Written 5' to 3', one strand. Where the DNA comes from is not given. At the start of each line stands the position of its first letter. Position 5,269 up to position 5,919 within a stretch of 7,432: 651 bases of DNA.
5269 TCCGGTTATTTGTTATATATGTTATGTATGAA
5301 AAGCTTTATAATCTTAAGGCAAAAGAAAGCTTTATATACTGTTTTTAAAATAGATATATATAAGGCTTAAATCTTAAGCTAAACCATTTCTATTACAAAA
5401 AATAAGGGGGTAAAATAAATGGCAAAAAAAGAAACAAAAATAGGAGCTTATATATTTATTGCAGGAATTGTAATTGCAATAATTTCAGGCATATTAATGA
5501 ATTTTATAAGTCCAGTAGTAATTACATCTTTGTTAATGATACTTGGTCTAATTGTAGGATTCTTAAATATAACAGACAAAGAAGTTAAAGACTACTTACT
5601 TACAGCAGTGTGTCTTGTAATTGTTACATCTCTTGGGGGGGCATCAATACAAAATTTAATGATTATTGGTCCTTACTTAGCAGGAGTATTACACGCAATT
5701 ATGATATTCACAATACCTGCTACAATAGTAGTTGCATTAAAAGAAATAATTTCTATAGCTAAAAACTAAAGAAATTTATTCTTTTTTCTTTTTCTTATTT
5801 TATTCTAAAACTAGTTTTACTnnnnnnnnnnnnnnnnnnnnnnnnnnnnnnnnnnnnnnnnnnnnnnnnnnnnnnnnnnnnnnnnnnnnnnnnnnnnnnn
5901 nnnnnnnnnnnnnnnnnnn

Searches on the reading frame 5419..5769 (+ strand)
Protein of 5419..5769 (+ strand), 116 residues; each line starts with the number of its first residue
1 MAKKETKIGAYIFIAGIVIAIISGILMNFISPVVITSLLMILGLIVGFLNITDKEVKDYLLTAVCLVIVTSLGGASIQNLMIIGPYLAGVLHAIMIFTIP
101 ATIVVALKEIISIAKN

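Call 3: search_protein_families(library=pfam, proteins=[window:5419-5769:+], max_evalue=1)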
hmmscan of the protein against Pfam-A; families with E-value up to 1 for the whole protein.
window:5419-5769:+ (116 aa): 3 families
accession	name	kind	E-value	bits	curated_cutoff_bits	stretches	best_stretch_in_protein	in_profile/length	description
PF25221.1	5TMH_Lnb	-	0.2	12.1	25.2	1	28-107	5-82/144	Lnb transmembrane domain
PF18594.6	Sas6_CC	-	0.25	11.6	26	1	53-66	1-12/30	Sas6/XLF/XRCC4 coiled-coil domain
PF11833.13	CPP1-like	-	0.99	9.4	28.4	0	12-90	95-174/196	Protein CHAPERONE-LIKE PROTEIN OF POR1-like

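Call 4: search_protein_families(library=ncbifam, proteins=[window:5419-5769:+], max_evalue=1)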
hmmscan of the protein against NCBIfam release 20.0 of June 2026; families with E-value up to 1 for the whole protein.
window:5419-5769:+ (116 aa): 1 family
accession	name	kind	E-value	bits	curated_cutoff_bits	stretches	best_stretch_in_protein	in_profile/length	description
NF033630.1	SLATT_6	subfamily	0.29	10.8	100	1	7-64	33-90/180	SLATT domain-containing protein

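Call 49: search_protein_families(library=padloc, proteins=[window:5419-5769:+], max_evalue=0.1)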
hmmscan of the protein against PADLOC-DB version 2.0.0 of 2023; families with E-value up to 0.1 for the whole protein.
window:5419-5769:+ (116 aa): 0 families

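Call 50: search_protein_families(library=phrogs, proteins=[window:5419-5769:+], max_evalue=0.01)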
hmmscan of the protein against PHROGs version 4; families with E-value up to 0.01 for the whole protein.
window:5419-5769:+ (116 aa): 0 families
